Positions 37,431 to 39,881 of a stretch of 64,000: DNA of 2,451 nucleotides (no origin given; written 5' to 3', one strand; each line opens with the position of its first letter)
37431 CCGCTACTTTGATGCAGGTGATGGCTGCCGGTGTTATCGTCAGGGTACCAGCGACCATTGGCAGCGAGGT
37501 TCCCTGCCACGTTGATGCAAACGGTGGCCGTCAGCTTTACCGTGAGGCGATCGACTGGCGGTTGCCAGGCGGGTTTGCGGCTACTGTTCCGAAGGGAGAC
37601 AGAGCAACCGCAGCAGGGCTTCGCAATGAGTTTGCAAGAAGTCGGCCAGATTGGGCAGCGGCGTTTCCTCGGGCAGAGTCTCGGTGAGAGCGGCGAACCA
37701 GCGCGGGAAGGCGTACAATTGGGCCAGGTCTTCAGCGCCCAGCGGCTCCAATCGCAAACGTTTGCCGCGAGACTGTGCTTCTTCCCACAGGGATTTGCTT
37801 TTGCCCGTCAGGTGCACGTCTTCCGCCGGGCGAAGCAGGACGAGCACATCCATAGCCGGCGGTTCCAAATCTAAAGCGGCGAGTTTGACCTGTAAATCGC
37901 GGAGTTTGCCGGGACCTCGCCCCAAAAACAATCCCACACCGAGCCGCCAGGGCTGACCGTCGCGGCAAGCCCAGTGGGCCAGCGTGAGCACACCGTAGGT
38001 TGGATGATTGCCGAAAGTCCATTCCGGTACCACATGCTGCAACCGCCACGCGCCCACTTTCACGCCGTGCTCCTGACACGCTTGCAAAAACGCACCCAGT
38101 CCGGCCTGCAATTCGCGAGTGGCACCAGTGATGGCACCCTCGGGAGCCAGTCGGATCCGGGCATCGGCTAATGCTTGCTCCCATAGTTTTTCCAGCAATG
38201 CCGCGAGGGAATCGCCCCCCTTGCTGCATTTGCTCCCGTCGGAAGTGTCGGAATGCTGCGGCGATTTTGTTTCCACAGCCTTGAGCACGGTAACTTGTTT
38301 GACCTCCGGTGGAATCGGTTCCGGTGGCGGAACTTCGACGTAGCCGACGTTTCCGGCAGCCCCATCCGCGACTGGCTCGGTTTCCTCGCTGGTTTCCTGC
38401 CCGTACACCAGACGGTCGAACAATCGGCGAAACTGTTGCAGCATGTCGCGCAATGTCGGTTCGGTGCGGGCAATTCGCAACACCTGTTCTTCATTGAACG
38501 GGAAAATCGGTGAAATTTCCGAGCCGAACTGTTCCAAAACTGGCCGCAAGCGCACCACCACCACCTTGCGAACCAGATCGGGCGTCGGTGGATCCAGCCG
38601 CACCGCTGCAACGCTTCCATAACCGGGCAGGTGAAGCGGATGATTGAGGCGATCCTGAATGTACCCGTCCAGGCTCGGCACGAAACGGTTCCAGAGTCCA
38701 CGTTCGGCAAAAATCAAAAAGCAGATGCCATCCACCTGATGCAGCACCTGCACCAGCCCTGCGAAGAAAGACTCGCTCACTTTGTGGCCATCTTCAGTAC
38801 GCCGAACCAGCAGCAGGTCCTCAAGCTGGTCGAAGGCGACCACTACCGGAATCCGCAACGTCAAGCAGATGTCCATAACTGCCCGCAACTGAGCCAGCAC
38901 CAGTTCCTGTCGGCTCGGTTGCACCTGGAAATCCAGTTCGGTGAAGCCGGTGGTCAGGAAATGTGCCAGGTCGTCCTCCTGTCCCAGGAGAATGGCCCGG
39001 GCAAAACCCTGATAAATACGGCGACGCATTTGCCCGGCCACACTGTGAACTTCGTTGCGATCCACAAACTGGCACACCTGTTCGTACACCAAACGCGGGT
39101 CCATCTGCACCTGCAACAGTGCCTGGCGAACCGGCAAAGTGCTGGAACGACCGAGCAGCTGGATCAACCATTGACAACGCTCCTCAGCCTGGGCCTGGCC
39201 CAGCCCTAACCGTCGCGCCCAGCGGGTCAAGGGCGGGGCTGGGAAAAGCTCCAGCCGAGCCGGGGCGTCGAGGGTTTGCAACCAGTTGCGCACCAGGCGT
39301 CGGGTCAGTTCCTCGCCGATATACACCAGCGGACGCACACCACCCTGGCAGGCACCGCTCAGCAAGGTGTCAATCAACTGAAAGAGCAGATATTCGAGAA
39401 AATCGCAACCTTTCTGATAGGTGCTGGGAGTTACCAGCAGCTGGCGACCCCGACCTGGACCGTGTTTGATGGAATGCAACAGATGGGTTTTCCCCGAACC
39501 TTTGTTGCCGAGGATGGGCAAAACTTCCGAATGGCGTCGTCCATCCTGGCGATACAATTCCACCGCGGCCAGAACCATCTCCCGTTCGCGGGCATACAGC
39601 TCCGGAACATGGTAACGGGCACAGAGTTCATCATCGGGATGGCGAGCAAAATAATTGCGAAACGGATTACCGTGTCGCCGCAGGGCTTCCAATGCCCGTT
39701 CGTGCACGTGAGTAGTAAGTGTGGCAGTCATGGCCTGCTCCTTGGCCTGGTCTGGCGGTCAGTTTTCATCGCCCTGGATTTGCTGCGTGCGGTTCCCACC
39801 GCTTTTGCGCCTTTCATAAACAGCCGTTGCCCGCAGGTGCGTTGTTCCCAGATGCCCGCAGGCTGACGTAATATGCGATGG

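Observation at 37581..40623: Orphan two-gene operon: putative double winged-helix protein plus a 716-aa P-loop NTPase with no recognisable effector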

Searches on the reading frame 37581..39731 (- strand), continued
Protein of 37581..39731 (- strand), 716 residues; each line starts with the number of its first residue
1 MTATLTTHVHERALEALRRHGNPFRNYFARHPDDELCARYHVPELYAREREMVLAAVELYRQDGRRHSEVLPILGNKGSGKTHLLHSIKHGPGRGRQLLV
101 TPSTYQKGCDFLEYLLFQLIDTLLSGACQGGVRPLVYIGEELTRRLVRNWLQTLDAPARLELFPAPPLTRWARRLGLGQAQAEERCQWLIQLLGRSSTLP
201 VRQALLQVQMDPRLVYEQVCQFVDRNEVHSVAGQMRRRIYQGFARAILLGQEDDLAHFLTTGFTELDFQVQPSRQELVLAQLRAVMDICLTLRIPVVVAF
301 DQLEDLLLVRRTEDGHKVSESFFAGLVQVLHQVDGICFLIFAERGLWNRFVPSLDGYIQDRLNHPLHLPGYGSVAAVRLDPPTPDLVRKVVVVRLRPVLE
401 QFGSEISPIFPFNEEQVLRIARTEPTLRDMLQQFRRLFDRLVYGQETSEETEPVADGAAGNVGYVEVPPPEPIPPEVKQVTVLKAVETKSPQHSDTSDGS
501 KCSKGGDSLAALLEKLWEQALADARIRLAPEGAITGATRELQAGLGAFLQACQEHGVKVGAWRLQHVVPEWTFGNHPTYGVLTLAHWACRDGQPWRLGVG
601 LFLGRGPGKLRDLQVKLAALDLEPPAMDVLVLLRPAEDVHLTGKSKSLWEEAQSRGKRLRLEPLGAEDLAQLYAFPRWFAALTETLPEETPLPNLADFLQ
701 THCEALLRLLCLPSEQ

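Call 54: find_homologous_proteins(query=A4, max_evalue=0.001)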
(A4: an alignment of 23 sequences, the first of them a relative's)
Query A4 (23 sequences) (687 aa, profile of the alignment): 43 proteins with E <= 0.001 among 8000 candidates.
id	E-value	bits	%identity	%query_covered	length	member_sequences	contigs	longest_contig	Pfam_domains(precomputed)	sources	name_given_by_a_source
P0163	1.6e-244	832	100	100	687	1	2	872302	PF13191.13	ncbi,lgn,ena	-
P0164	2.0e-240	818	46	98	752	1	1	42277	PF13191.13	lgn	-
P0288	3.8e-230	784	77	100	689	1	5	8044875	PF13191.13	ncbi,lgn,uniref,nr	ncbi:hypothetical protein [Candidatus Entotheonella palauensis]|uniref:Uncharacterized protein n=1 T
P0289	6.2e-229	780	32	98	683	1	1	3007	PF13191.13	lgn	-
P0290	9.5e-227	773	43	98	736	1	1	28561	PF13191.13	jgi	jgi:hypothetical protein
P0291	2.0e-226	772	33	98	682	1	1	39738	PF13401.13,PF13191.13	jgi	jgi:hypothetical protein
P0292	2.7e-225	768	32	98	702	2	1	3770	PF13191.13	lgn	-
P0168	3.9e-222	758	42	90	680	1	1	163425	PF13191.13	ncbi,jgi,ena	-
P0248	9.9e-222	756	30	98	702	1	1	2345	PF13191.13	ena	-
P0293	1.2e-211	723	44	99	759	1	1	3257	PF13191.13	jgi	jgi:hypothetical protein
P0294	2.3e-211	722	43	99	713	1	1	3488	PF13191.13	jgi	jgi:hypothetical protein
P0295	3.9e-208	711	44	98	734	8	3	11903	-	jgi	jgi:hypothetical protein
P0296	6.8e-208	711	44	99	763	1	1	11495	PF13191.13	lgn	-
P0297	1.0e-188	647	75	88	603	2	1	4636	-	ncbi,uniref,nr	ncbi:hypothetical protein [Candidatus Entotheonella palauensis]|uniref:hypothetical protein n=1 Tax=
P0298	1.0e-169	584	33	68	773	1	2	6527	-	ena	-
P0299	2.4e-168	580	31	98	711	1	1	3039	PF13191.13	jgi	jgi:hypothetical protein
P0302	7.3e-165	568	30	97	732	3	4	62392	PF13191.13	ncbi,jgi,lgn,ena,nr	ncbi:MAG: hypothetical protein FJ271_05195 [Planctomycetes bacterium]|nr:hypothetical protein [Planc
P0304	8.1e-164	565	31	98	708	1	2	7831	PF13191.13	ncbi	-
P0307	3.2e-161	556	29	98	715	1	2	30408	PF13191.13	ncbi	-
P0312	1.8e-159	551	34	64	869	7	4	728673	-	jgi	jgi:hypothetical protein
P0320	2.4e-154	534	33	64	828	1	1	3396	PF13191.13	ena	-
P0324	4.6e-113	397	32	65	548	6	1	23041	PF13191.13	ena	-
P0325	1.5e-9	55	28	15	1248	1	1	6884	PF10412.16,PF01935.24,PF00005.34,PF05729.19,PF05872.19,PF13401.13,PF19993.6,PF13238.13,PF25199.2,PF20720.4,PF13191.13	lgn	-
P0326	3.1e-8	51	27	13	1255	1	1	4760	PF01935.24,PF00005.34,PF05872.19,PF13401.13,PF25199.2,PF13191.13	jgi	jgi:energy-coupling factor transporter ATP-binding protein EcfA2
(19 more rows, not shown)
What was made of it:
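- The family also occurs in Candidatus Entotheonella (call 54). The family is present in two phyla (call 54).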

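Call 55: find_encoding_contigs(protein=P0302, flank=7000, max_places=1)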
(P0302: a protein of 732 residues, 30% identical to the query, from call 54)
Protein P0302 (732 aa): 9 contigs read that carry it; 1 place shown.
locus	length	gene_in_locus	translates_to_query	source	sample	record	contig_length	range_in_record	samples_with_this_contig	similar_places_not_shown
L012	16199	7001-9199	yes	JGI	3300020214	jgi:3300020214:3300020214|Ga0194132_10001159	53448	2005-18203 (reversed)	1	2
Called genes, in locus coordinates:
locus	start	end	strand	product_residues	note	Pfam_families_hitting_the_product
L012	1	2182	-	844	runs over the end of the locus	PF13567:DUF4131, PF03772:Competence, PF00753:Lactamase_B, PF12706:Lactamase_B_2 (weak)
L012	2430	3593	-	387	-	-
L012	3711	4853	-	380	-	PF01053:Cys_Met_Meta_PP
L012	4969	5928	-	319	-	-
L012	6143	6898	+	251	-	-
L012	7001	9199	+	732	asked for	PF13191:AAA_16 (faint)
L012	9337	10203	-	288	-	-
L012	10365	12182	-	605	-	-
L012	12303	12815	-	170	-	-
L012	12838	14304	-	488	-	PF00919:UPF0004, PF04055:Radical_SAM, PF01938:TRAM (weak)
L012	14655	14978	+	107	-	-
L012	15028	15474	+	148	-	-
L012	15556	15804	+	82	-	-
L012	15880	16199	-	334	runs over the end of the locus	PF00551:Formyl_trans_N, PF02911:Formyl_trans_C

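Call 56: find_encoding_contigs(protein=P0312, flank=7000, max_places=1)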
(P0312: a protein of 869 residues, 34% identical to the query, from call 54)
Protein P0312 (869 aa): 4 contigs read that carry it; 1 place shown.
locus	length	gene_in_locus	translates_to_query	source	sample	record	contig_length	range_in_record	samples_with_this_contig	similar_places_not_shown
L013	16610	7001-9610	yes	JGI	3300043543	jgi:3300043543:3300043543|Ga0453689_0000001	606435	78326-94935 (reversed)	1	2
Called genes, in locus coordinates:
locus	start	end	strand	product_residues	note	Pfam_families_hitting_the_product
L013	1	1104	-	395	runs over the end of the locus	PF01979:Amidohydro_1, PF07969:Amidohydro_3 (weak)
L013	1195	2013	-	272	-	-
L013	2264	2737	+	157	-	PF00293:NUDIX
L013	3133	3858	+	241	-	-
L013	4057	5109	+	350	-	PF01170:UPF0020, PF05175:MTS (weak), PF13847:Methyltransf_31 (weak), PF08241:Methyltransf_11 (weak), PF13649:Methyltransf_25 (weak)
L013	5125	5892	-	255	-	PF13620:CarboxypepD_reg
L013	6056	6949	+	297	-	-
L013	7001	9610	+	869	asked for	-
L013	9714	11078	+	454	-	PF08245:Mur_ligase_M, PF02875:Mur_ligase_C, PF27239:FOL3_C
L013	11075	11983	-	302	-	PF01261:AP_endonuc_2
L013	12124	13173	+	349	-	-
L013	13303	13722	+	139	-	PF00111:Fer2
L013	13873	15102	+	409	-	PF04389:Peptidase_M28 (weak), PF05343:Peptidase_M42 (weak), PF01546:Peptidase_M20, PF07687:M20_dimer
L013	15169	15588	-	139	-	-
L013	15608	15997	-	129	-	-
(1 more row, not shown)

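Call 57: find_encoding_contigs(protein=P0291, flank=7000, max_places=1)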
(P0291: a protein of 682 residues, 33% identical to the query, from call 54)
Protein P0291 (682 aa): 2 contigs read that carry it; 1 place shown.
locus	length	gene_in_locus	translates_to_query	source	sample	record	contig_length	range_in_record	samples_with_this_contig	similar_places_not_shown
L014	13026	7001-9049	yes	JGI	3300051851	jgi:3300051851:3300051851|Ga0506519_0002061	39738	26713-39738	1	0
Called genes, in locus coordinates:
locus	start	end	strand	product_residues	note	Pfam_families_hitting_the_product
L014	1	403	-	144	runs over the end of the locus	-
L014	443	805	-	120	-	PF14863:Alkyl_sulf_dimr (weak)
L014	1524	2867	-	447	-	PF07394:DUF1501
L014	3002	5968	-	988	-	PF11832:DUF3352 (faint)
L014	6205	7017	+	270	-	-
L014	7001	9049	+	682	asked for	PF13191:AAA_16 (weak), PF13401:AAA_22 (faint)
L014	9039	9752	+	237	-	-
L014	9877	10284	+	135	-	-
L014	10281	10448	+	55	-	-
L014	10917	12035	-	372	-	PF13243:SQHop_cyclase_C (weak)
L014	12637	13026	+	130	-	?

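Call 59: search_protein_families(library=phrogs, proteins=[window:37581-39731:-, L008:10061-10747:+], max_evalue=0.1)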
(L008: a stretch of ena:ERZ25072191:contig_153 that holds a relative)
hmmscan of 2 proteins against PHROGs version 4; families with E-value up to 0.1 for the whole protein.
window:37581-39731:- (716 aa): 0 families

L008:10061-10747:+ (228 aa): 0 families

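Call 62: find_related_loci(query=A3, collection=viral_contigs, flank=5000)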
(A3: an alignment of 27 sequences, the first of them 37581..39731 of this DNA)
Query A3 (716 aa) in viral_contigs; peptide patterns used: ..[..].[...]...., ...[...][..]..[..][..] (x = any residue, [..] = any of these).
346 stretches matched a pattern, but none encodes a relative of the query by tblastn (E <= 1e-3).

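Call 63: search_dna_similar(query=window:37581-39731:-, collection=plasmids, mode=protein, max_evalue=0.001, max_rows=10)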
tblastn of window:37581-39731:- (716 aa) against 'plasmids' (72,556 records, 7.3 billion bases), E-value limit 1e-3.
No match.

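Call 64: search_dna_similar(query=window:37581-39731:-, collection=phages, mode=protein, max_evalue=0.001, max_rows=10)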
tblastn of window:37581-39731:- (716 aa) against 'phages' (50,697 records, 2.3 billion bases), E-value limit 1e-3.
No match.
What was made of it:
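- On Plasmid or phage replication/partition module: No tblastn hit in plasmids or phages (calls 63, 64) and none in IMG/VR (call 62).
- There are no relatives on phages, plasmids or viral contigs (calls 62-64). No homologs were found in 72,556 plasmids or 50,697 phage genomes (calls 63, 64).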

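Call 67: fold_search(model_id=the predicted structure, library=viral)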
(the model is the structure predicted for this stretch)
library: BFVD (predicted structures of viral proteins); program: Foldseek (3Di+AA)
matches with E <= 10: 282; with E <= 0.001: 0
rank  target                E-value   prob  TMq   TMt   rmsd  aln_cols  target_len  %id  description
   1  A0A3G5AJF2            2.5e-03  0.87  0.13  0.17  23.8       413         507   10  ATPase AAA-type core domain-containing protein [Solivirus sp.]
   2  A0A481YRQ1            3.9e-03  0.93  0.14  0.20  24.3       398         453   10  ATPase family protein [Pithovirus LCDPAC02]
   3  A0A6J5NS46            1.0e-02  0.51  0.13  0.16  30.6       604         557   10  Uncharacterized AAA domain-containing protein ycf46 [uncultured Caudovirales phage]
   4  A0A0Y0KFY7            1.3e-02  0.41  0.11  0.14  27.6       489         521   10  Cell division protein 48-like protein [Glossina hytrovirus (isolate Glossina pallidipes/Ethiopia/Seibersdorf/-)]
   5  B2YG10                2.3e-02  0.51  0.15  0.19  25.3       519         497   10  Putative vacuolar sorting ATPase [Musca hytrovirus(isolate Musca domestica/United States/Boucias/-)]
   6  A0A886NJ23            3.0e-02  0.47  0.11  0.18  16.8       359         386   11  (no name in the UniProt tables at hand)
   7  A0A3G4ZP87            5.5e-02  0.33  0.11  0.13  31.9       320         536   13  AAA family ATPase [Terrestrivirus sp.]
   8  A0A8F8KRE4            5.5e-02  0.18  0.14  0.15  32.1       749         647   10  AAA+ ATPase spastin [Clandestinovirus]
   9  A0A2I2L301            8.3e-02  0.47  0.16  0.23  19.8       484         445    9  ATPase AAA [Orpheovirus IHUMI-LCC2]
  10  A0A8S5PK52            8.6e-02  0.54  0.12  0.28  24.4       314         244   11  Restriction endonuclease [Siphoviridae sp. ctXBp18]
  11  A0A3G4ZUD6            9.0e-02  0.51  0.12  0.10  19.3       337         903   11  Stage V sporulation protein K [Dasosvirus sp.]
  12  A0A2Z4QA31            9.5e-02  0.75  0.12  0.31  25.1       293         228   13  (no name in the UniProt tables at hand)
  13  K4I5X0                9.5e-02  0.72  0.13  0.33  11.9       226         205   10  Uncharacterized protein [Salmonella phage STML-198]
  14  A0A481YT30            9.5e-02  0.30  0.12  0.14  24.3       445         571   10  ATPase family protein [Marseillevirus LCMAC102]
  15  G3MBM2                1.2e-01  0.18  0.13  0.12  27.8       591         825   10  Gp156 [Bacillus phage G]
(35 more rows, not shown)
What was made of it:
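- Closest known: KAP-family P-loop NTPases. Same: A giant-virus KAP model gave the highest query-normalised TM-score among the fold hits (0.19, call 67).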

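Call 77: find_encoding_contigs(protein=P0084, flank=6000, max_places=1)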
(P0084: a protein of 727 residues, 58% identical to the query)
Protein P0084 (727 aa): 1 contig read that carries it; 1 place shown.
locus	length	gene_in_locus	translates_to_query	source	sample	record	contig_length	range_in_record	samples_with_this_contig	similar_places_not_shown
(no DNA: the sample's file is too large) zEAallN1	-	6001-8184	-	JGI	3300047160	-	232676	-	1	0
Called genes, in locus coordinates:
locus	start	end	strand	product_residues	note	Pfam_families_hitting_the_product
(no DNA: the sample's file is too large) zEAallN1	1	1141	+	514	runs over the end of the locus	-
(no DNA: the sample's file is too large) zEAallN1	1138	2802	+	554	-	PF02518:HATPase_c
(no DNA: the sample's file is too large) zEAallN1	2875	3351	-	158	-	-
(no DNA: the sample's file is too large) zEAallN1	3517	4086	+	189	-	PF18306:LDcluster4, PF03641:Lysine_decarbox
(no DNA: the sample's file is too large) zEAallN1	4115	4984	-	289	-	PF01152:Bac_globin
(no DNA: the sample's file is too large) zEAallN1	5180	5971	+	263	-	-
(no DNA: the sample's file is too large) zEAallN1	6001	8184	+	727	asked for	-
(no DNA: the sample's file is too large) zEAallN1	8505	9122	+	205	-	PF07638:Sigma70_ECF, PF04542:Sigma70_r2 (weak), PF08281:Sigma70_r4_2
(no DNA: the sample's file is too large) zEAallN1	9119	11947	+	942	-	PF00069:Pkinase, PF07714:PK_Tyr_Ser-Thr, PF00069:Pkinase, PF24885:TPR_NPHP3 (weak), PF13424:TPR_12, PF13374:TPR_10, PF13424:TPR_12, PF17874:TPR_MalT, +6 more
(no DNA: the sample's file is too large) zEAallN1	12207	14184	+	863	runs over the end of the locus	PF25778:DUF7948, PF06739:SBBP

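Call 78: find_encoding_contigs(protein=P0048, flank=6000, max_places=1)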
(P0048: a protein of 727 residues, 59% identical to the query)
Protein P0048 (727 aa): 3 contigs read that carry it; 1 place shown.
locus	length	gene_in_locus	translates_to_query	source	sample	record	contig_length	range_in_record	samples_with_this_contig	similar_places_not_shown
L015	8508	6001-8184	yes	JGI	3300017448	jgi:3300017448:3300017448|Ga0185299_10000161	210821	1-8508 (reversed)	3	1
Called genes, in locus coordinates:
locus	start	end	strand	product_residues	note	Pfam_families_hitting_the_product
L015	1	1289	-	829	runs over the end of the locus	PF07635:PSCyt1, PF07583:PSCyt2, PF07587:PSD1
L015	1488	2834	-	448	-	PF00289:Biotin_carb_N, PF02222:ATP-grasp (weak), PF02786:CPSase_L_D2, PF07478:Dala_Dala_lig_C, PF08443:RimK (weak), PF02785:Biotin_carb_C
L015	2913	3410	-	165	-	PF00364:Biotin_lipoyl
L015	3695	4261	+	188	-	-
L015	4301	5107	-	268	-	PF01152:Bac_globin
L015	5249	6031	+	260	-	-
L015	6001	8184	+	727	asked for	-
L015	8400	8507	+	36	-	?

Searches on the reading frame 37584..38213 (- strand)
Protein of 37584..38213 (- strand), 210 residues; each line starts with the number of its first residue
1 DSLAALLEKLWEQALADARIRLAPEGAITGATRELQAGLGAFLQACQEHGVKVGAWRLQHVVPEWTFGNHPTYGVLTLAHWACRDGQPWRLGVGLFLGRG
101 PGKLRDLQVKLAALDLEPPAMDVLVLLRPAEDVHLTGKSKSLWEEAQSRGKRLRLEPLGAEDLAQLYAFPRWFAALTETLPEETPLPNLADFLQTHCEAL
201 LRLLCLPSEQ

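Call 75: search_solved_structures(query=A6, max_evalue=10)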
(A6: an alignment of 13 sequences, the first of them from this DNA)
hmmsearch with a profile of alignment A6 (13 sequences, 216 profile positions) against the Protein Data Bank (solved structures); distinct sequences matched with E-value up to 10: 6.
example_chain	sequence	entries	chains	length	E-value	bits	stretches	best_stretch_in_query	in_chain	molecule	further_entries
1j3i_C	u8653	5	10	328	0.74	12.3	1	71-175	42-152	Bifunctional dihydrofolate reductase-thymidylate synthase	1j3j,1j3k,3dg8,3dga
3um5_A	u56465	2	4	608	2.1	10.8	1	72-175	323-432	Bifunctional dihydrofolate reductase-thymidylate synthase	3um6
3qgt_A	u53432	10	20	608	2.1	10.8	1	72-175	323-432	Bifunctional dihydrofolate reductase-thymidylate synthase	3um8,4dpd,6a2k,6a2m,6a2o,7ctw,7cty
7f3z_A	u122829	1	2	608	2.1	10.8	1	72-175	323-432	Bifunctional dihydrofolate reductase-thymidylate synthase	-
3jsu_A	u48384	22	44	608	2.1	10.8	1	72-175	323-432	Dihydrofolate reductase-thymidylate synthase | Bifunctional dihydrofolate reductase-thymidylate synthase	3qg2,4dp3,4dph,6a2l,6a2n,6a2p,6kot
8wgm_A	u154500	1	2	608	2.1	10.8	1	72-175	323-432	Bifunctional dihydrofolate reductase-thymidylate synthase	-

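Call 76: search_protein_families(library=pfam, alignment_id=A6, max_evalue=1)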
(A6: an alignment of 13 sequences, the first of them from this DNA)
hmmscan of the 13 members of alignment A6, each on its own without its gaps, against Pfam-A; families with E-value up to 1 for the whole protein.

A. member 1, seq(210 aa): 1 family
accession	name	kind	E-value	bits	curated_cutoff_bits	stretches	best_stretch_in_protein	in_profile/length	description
PF08742.16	C8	-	0.049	14.4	23.7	1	39-60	44-65/68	C8 domain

B. families by the number of members that match (of 13 scanned): 3 families
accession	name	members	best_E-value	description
PF08742.16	C8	1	0.049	C8 domain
PF17206.9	SeqA_N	1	0.052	SeqA protein N-terminal domain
PF20467.3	MmeI_C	1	0.074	MmeI, C-terminal domain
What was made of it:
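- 37584..38213 (-): C-terminal alpha/beta module (residues 507-716) with topology helix-helix-strand-strand-strand-helix-strand-helix-strand-helix. Conserved residues are W517, the HPxYG motif (G580) and DLxxKL (D612, K616). A sequence orphan. No Pfam or PDB sequence match (calls 75, 76).
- Tried and rejected: Nothing (call 76).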
